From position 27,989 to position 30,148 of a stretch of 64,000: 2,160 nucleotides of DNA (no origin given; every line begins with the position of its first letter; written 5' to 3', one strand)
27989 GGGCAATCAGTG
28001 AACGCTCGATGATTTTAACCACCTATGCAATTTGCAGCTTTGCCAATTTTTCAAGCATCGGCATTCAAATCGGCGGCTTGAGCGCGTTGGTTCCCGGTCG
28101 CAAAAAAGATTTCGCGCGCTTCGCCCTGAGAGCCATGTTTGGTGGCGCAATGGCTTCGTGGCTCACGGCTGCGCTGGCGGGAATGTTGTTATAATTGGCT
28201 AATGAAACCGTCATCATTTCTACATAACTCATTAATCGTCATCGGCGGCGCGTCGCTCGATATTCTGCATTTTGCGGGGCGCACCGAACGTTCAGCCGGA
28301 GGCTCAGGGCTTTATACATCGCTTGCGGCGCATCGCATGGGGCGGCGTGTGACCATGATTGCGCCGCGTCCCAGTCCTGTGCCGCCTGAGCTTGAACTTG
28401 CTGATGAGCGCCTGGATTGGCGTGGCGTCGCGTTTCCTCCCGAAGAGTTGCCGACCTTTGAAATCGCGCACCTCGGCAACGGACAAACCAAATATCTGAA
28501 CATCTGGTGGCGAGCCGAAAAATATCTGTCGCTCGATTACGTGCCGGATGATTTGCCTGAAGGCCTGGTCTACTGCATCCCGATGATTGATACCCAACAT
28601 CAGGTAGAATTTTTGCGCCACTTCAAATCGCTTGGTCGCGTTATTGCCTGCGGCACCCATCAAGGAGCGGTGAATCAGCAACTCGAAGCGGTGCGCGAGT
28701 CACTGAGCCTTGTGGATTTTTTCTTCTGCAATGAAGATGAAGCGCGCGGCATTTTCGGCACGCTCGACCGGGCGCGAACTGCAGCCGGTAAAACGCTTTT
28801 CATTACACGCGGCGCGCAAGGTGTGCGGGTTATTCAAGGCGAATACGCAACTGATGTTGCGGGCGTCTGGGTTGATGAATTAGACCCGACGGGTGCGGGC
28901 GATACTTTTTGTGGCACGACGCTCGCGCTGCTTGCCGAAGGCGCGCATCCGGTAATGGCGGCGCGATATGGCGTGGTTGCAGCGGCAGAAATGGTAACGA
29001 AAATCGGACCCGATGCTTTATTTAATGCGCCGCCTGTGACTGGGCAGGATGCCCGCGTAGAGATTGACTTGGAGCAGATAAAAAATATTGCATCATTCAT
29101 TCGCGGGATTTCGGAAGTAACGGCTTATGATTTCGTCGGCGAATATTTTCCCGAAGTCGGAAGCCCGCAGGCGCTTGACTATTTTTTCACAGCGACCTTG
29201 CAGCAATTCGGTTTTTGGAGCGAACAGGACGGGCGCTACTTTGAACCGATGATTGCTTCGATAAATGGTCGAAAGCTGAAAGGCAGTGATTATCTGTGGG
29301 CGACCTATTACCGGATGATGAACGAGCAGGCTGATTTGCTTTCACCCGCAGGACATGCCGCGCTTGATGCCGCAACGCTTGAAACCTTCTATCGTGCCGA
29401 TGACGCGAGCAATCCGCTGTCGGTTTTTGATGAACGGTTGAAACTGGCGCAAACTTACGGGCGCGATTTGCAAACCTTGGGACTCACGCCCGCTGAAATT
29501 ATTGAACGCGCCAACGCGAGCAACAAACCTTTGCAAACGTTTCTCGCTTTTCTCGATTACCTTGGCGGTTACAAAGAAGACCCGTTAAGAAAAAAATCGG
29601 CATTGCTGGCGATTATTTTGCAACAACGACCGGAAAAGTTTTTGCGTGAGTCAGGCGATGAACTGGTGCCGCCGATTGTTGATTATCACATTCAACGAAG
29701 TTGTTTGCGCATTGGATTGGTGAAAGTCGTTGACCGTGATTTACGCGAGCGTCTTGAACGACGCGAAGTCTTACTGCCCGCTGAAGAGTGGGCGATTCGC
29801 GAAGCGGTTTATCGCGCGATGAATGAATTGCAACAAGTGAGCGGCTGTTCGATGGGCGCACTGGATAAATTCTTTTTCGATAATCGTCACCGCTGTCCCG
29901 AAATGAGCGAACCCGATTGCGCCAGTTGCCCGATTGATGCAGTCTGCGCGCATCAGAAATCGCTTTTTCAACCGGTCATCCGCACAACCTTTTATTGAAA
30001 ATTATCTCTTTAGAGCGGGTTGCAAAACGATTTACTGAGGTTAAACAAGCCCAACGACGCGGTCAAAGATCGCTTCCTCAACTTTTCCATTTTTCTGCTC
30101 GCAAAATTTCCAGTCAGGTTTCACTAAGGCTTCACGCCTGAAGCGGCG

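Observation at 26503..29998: NupC-family nucleoside transporter followed by a PfkB-kinase fused to a ~320-aa unknown domain with a Cys4 tail: candidate nucleoside (possibly queuosine) salvage module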

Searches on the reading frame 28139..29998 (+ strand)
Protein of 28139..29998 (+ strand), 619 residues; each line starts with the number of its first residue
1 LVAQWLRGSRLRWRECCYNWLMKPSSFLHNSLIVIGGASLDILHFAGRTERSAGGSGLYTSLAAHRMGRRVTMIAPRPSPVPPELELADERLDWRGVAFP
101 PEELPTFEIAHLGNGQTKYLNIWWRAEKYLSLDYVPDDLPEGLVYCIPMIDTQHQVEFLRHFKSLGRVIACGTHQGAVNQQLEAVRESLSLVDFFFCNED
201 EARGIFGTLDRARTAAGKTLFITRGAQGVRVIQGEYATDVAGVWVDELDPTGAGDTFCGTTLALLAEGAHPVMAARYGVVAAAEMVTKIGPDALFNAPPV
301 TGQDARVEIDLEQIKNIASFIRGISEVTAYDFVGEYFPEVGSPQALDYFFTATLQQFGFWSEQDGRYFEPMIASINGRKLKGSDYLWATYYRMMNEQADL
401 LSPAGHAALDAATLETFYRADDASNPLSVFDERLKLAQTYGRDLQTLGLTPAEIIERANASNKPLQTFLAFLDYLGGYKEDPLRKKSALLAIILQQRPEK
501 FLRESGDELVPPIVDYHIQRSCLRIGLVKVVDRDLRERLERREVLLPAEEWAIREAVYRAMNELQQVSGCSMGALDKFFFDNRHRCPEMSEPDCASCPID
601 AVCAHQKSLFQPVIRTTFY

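Call 3: search_protein_families(library=pfam, proteins=[window:28139-29998:+], max_evalue=0.1)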
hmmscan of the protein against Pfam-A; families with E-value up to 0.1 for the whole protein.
window:28139-29998:+ (619 aa): 2 families
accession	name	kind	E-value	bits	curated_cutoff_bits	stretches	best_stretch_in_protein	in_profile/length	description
PF00294.29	PfkB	-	1.7e-21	77.3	25.8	1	46-292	28-296/302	pfkB family carbohydrate kinase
PF10343.14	Q_salvage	-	2.1e-07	31.2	25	1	342-466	7-129/285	Queuosine salvage protein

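Call 4: search_protein_families(library=ncbifam, proteins=[window:28139-29998:+], max_evalue=0.1)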
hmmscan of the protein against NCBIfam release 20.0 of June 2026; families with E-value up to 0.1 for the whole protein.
window:28139-29998:+ (619 aa): 17 families
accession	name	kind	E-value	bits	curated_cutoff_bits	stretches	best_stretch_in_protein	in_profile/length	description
TIGR02152.1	D_ribokin_bact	equivalog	1.7e-13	50.6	299.65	1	186-291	170-286/298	ribokinase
NF049991.1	TagKinase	equivalog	1.5e-09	37.1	420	1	220-291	229-301/321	tagatose kinase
NF053626.1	RibKinHalex1628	equivalog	4.9e-09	36.1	330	1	186-270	171-255/293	ATP-dependent ribose-1-phosphate kinase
NF008353.0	PRK11142.1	equivalog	9.5e-09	35.2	341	1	189-291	176-289/307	ribokinase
TIGR02198.1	rfaE_dom_I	equivalog_domain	4.4e-08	32.6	345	1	215-292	225-303/315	D-glycero-beta-D-manno-heptose-7-phosphate kinase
TIGR04382.1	myo_inos_iolC_N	equivalog_domain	9.3e-08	31.7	300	1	208-289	211-293/309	5-dehydro-2-deoxygluconokinase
NF040938.1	KDG_KDGal_kin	equivalog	1.8e-07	30.5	400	1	188-290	179-288/305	bifunctional 2-dehydro-3-deoxygluconokinase/2-dehydro-3-deoxygalactonokinase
NF041134.1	R1P_kin_Thcocales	equivalog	3.3e-07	30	500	1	189-291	165-268/291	ADP-dependent ribose-1-phosphate kinase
TIGR03168.1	1-PFK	subfamily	5.2e-06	25.6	216.4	1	214-290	210-286/305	hexose kinase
NF006957.1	PRK09434.1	equivalog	6e-06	26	450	1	214-270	209-265/302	fructokinase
NF008454.0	PRK11316.1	equivalog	7.7e-05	21.5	521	1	218-292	226-301/475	bifunctional D-glycero-beta-D-manno-heptose-7-phosphate kinase/D-glycero-beta-D-manno-heptose 1-phosphate adenylyltransferase HldE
NF041332.1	KDG_KDGal_kin_Halo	equivalog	0.00016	21.2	440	1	185-284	183-290/320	bifunctional 2-dehydro-3-deoxygluconokinase/2-dehydro-3-deoxygalactonokinase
TIGR03828.1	pfkB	equivalog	0.00041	19.5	292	1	212-290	208-286/305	1-phosphofructokinase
NF007321.0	PRK09813.1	equivalog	0.00064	19.3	247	1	181-289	149-258/261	fructoselysine 6-kinase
NF041320.1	pfkB_Halo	equivalog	0.001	18.5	400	1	225-292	216-283/302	1-phosphofructokinase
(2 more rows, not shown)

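Call 5: search_solved_structures(query=window:28202-29998:+, max_evalue=1, show_alignments=3)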
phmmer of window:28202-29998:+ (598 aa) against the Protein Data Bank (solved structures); distinct sequences matched with E-value up to 1: 36.
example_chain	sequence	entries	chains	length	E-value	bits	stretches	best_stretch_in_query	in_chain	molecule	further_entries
3kd6_A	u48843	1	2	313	1.5e-11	46.7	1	10-271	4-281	Carbohydrate kinase, PfkB family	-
3h49_A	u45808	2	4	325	6.4e-09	38.1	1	123-270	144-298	Ribokinase | Uncharacterized sugar kinase ydjH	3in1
3gbu_A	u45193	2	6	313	3.5e-05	25.7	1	154-242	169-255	Uncharacterized sugar kinase PH1459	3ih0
3ewm_A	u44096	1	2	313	3.5e-05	25.7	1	154-242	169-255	Uncharacterized sugar kinase PH1459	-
1v19_A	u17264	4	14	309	5.5e-05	25.1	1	166-244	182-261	2-KETO-3-DEOXYGLUCONATE KINASE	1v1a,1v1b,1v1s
1vm7_A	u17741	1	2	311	0.00026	22.8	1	195-272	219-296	ribokinase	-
3iq0_A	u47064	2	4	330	0.00027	22.8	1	167-270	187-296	putative Ribokinase II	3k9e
1gqt_A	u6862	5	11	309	0.00033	22.5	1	165-270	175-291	RIBOKINASE | PROTEIN (RIBOKINASE)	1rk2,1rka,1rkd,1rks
3i3y_A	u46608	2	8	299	0.00041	22.2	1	195-271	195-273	Carbohydrate kinase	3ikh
2nwh_A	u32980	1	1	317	0.001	20.9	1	164-265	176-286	carbohydrate kinase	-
5zwy_A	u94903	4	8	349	0.0016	20.3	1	185-274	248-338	Ribokinase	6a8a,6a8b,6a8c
3ubo_A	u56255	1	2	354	0.0017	20.1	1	162-285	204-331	adenosine kinase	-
3b1n_A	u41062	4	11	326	0.0042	18.9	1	163-287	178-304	Ribokinase, putative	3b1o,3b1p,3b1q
3b1r_A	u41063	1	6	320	0.0045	18.8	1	163-287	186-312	Ribokinase, putative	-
4e3a_A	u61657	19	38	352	0.0053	18.5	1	170-274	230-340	sugar kinase protein | Probable sugar kinase protein | sugar kinase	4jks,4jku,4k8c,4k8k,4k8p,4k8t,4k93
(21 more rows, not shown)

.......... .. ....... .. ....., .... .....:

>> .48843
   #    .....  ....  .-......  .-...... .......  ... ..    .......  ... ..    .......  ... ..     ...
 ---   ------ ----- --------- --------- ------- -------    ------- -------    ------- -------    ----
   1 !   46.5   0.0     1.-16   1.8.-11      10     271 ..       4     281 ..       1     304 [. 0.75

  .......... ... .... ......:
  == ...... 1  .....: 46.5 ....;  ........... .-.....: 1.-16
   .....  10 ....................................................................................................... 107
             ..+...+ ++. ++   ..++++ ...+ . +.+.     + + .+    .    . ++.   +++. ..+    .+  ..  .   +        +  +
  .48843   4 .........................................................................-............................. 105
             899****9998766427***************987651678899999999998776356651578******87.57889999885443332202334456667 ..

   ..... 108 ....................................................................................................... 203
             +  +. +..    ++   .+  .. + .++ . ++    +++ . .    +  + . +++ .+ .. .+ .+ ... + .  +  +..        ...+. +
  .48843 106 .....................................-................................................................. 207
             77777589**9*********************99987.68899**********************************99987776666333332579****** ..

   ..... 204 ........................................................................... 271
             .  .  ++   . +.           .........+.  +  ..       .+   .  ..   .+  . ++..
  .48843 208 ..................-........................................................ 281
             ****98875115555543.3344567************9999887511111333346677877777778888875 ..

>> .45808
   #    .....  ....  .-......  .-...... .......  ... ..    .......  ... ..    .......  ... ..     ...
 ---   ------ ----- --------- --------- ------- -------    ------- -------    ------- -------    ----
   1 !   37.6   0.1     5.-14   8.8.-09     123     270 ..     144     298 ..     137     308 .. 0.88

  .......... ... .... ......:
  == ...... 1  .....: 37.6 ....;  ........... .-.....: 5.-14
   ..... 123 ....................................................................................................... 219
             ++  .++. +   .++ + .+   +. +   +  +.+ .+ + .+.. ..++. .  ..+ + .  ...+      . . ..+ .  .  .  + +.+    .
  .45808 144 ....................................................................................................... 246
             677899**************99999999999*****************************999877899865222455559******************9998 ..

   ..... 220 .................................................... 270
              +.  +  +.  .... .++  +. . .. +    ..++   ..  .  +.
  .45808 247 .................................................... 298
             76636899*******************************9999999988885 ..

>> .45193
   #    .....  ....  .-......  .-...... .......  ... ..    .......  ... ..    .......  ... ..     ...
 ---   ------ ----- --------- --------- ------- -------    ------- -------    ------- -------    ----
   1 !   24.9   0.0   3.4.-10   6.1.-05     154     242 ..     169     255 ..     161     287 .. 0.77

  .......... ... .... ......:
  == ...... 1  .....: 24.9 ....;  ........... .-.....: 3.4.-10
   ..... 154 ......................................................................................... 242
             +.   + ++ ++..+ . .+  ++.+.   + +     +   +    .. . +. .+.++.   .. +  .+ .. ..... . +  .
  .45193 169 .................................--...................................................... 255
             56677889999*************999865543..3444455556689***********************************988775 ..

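Call 12: find_homologous_proteins(query=window:28202-29998:+, max_evalue=0.001)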
Query window:28202-29998:+ (598 aa): 1220 proteins with E <= 0.001 among 8000 candidates; the best 120 are listed.
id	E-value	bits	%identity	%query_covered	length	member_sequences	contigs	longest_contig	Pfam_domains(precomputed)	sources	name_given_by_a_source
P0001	0.0e+0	1379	100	100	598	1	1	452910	PF10343.15,PF00294.30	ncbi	ncbi:MAG: PfkB family carbohydrate kinase [Acidobacteriota bacterium]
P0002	0.0e+0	1080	78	100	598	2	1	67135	PF10343.15,PF00294.30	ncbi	-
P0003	0.0e+0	1071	77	100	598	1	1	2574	PF10343.15,PF00294.30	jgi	jgi:hypothetical protein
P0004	0.0e+0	1069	77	100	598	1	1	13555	PF10343.15,PF00294.30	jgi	jgi:hypothetical protein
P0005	0.0e+0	1037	75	100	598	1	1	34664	PF10343.15,PF00294.30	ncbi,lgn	-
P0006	3.2e-244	830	61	100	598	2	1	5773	PF10343.15,PF00294.30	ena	-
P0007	4.2e-241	820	61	100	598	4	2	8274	PF10343.15,PF00294.30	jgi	jgi:sugar/nucleoside kinase (ribokinase family)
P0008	2.6e-229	781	60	99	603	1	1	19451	PF00294.30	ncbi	-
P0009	4.6e-226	770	59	99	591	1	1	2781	PF00294.30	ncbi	-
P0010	1.0e-224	766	57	100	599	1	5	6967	PF00294.30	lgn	-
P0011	3.1e-223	761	58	99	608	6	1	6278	PF00294.30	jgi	-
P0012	8.6e-223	759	59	99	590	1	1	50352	PF10343.15,PF00294.30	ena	-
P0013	2.8e-222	758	58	99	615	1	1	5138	PF10343.15,PF00294.30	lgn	-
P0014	4.9e-222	757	57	99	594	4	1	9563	PF00294.30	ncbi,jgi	jgi:sugar/nucleoside kinase (ribokinase family)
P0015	8.6e-222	756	59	98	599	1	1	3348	PF10343.15,PF00294.30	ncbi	-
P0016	9.9e-222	756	57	99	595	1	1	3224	PF00294.30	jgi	jgi:sugar/nucleoside kinase (ribokinase family)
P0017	4.0e-221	754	57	100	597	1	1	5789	PF00294.30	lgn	-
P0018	1.0e-220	752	57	98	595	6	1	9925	PF00294.30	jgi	-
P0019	2.6e-220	751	58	98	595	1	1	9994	PF00294.30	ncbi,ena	-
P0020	4.6e-220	750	58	98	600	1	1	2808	PF00294.30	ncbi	-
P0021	8.4e-220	749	56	98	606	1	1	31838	PF00294.30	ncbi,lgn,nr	ncbi:MAG: hypothetical protein HY741_14715 [Chloroflexi bacterium]|nr:hypothetical protein [Chlorofl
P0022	9.1e-220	749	56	99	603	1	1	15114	PF00294.30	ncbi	-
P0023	1.1e-218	746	58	99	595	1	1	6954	PF00294.30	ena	-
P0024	2.4e-217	741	57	99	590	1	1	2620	PF00294.30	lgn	-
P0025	9.0e-217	739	58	99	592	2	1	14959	PF00294.30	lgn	-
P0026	1.4e-216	739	56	98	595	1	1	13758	PF00294.30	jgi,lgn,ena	-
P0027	2.0e-216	738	56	99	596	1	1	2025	PF00294.30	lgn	-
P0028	2.3e-216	738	55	98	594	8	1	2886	PF00294.30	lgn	-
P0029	7.5e-216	736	55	99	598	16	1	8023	PF00294.30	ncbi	-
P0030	2.6e-215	735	58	98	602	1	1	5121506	PF10343.15,PF00294.30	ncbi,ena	-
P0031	4.7e-215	734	58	98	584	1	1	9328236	PF10343.15,PF00294.30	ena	-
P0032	4.8e-215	734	57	99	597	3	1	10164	PF00294.30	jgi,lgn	jgi:ribokinase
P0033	2.3e-214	731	58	98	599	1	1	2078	PF00294.30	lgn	-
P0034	5.3e-214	730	57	98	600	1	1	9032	PF10343.15,PF00294.30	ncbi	-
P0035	6.4e-214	730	56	99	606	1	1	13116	PF00294.30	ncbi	-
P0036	1.0e-213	729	55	99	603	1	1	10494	PF00294.30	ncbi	-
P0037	2.7e-213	728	57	98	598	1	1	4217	PF00294.30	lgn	-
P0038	2.9e-213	728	56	99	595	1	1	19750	PF00294.30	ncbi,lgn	-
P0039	5.1e-213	727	55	100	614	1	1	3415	PF00294.30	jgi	jgi:ribokinase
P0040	5.2e-213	727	56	98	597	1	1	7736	PF00294.30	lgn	-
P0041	2.0e-212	725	56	98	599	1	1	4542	PF00294.30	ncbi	-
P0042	2.6e-212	725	55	98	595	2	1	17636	PF00294.30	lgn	-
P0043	4.8e-212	724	57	98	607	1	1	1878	PF00294.30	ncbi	-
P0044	4.8e-212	724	57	99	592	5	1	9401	PF00294.30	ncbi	-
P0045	5.2e-212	724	57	98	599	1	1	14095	PF00294.30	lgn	-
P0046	5.8e-212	723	54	99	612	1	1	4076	PF00294.30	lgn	-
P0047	9.2e-212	723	55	99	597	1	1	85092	PF00294.30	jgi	jgi:sugar/nucleoside kinase (ribokinase family)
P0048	1.5e-211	722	55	98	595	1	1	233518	PF00294.30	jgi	jgi:sugar/nucleoside kinase (ribokinase family)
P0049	2.2e-211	722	56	99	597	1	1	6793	PF00294.30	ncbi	-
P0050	4.2e-211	721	56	99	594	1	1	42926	PF00294.30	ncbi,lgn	-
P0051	1.1e-210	719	57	99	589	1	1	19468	PF10343.15,PF00294.30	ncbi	-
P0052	5.0e-210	717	54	98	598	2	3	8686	PF00294.30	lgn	-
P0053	5.0e-210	717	56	99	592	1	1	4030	PF10343.15,PF00294.30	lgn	-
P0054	1.3e-209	716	55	98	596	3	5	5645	PF00294.30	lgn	-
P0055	1.4e-209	716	53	98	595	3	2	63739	PF00294.30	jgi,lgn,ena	jgi:sugar/nucleoside kinase (ribokinase family)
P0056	1.7e-209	715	56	98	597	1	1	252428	PF00294.30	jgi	jgi:sugar/nucleoside kinase (ribokinase family)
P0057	1.2e-208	713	54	99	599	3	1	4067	PF10343.15,PF00294.30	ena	-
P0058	2.4e-208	712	54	98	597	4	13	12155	PF00294.30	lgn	-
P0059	4.4e-208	711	55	98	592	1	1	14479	PF00294.30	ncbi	-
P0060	1.3e-207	709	53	98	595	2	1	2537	PF00294.30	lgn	-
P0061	1.7e-207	709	55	98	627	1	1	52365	PF00294.30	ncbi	-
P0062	1.7e-207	709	54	99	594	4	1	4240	PF10343.15,PF00294.30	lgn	-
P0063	2.5e-207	708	55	99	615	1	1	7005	PF10343.15,PF00294.30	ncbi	-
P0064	2.6e-207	708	54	99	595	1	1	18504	PF00294.30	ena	-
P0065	3.0e-207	708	55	98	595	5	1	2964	PF00294.30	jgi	jgi:ribokinase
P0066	4.7e-207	707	54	98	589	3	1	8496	PF10343.15,PF00294.30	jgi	jgi:sugar/nucleoside kinase (ribokinase family)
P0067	8.4e-207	706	55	98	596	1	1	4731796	PF00294.30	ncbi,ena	-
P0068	1.0e-206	706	55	98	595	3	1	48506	PF00294.30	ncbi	-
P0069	1.2e-206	706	54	98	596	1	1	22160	PF00294.30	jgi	jgi:sugar/nucleoside kinase (ribokinase family)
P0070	1.3e-206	706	55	99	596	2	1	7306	PF10343.15,PF00294.30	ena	-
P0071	2.1e-206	705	53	98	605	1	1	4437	PF00294.30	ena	-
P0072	2.2e-206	705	54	98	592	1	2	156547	PF00294.30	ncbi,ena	-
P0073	2.8e-206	705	55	98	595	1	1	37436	PF00294.30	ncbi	-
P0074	3.5e-206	704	55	98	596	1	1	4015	PF10343.15,PF00294.30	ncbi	-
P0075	6.2e-206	704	56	99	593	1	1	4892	PF00294.30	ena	-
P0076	1.8e-205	702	54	99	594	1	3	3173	PF10343.15,PF00294.30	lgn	-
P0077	2.1e-205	702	55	98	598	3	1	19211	PF00294.30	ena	-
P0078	2.5e-205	702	55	99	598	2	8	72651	PF10343.15,PF00294.30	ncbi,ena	-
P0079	3.1e-205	701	54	100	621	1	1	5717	PF10343.15,PF00294.30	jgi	jgi:sugar/nucleoside kinase (ribokinase family)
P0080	3.7e-205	701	53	99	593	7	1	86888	PF10343.15,PF00294.30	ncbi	-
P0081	6.7e-205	700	54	99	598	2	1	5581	PF10343.15,PF00294.30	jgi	jgi:sugar/nucleoside kinase (ribokinase family)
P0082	1.0e-204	700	54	99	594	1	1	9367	PF10343.15,PF00294.30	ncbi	-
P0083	1.9e-204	699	53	98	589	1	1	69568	PF00294.30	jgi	jgi:ribokinase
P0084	3.0e-204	698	54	98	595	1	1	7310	PF00294.30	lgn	-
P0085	5.6e-204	697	53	99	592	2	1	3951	PF10343.15,PF00294.30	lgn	-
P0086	5.7e-204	697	54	98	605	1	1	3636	PF00294.30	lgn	-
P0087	8.3e-204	697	54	99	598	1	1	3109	PF00294.30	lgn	-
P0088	8.7e-204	696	53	98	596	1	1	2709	PF00294.30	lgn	-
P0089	1.0e-203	696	54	99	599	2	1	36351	PF00294.30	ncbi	ncbi:MAG: carbohydrate kinase family protein [Anaerolineae bacterium]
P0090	1.7e-203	696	56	98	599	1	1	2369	PF00294.30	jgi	jgi:sugar/nucleoside kinase (ribokinase family)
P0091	2.1e-203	695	55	98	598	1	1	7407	PF10343.15,PF00294.30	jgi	jgi:sugar/nucleoside kinase (ribokinase family)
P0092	3.7e-203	694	55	98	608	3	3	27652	PF00294.30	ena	-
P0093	7.2e-203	693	56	98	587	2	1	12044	PF00294.30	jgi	jgi:ribokinase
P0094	9.3e-203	693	54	98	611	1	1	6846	PF00294.30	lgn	-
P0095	9.8e-203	693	54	98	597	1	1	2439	PF00294.30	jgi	jgi:sugar/nucleoside kinase (ribokinase family)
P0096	1.0e-202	693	53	98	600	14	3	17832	PF10343.15,PF00294.30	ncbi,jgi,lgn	-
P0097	5.9e-202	690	56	98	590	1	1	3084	PF00294.30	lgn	-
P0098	4.2e-201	688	55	98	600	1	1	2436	PF00294.30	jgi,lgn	jgi:ribokinase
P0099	4.3e-201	688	53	99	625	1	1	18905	PF00294.30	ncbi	ncbi:MAG: PfkB family carbohydrate kinase [Acidobacteriota bacterium]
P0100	6.8e-201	687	54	98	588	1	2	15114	PF00294.30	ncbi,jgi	-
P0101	2.0e-200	685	55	99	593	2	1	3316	PF00294.30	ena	-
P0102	2.6e-199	682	54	98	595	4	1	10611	PF00294.30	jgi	jgi:ribokinase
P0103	7.7e-199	680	53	96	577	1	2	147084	PF10343.15,PF00294.30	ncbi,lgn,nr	ncbi:MAG: hypothetical protein HZB51_23500 [Chloroflexi bacterium]|nr:hypothetical protein [Chlorofl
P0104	8.6e-199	680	52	98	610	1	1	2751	PF10343.15,PF00294.30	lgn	-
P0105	1.6e-198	679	54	99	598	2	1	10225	PF10343.15,PF00294.30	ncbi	-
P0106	2.6e-198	678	54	98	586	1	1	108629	PF00294.30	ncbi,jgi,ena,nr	ncbi:MAG: carbohydrate kinase family protein [Gemmatimonadota bacterium]|nr:carbohydrate kinase fami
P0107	5.1e-198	677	53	98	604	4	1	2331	PF00294.30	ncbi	-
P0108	6.5e-198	677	54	99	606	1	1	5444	PF00294.30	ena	-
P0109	1.1e-197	676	54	99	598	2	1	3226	PF00294.30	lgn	-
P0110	1.2e-197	676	54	98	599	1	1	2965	PF00294.30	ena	-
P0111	1.4e-197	676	54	98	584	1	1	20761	PF00294.30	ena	-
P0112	3.4e-197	675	52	98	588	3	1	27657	PF00294.30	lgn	-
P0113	4.4e-197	674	53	98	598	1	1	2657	PF10343.15,PF00294.30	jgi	jgi:sugar/nucleoside kinase (ribokinase family)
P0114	7.0e-197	674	52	99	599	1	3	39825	PF00294.30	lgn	-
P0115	7.3e-197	674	54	98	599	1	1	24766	PF00294.30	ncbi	-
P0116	9.5e-197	673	55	98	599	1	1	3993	PF00294.30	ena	-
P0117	9.8e-197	673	53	98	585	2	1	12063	PF00294.30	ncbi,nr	ncbi:MAG: carbohydrate kinase family protein [Gemmatimonadota bacterium]|nr:carbohydrate kinase fami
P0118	1.0e-196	673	51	98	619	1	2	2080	PF00294.30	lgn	-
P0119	1.1e-196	673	52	99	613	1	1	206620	PF00294.30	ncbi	-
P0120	2.2e-196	672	53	98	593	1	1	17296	PF00294.30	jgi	-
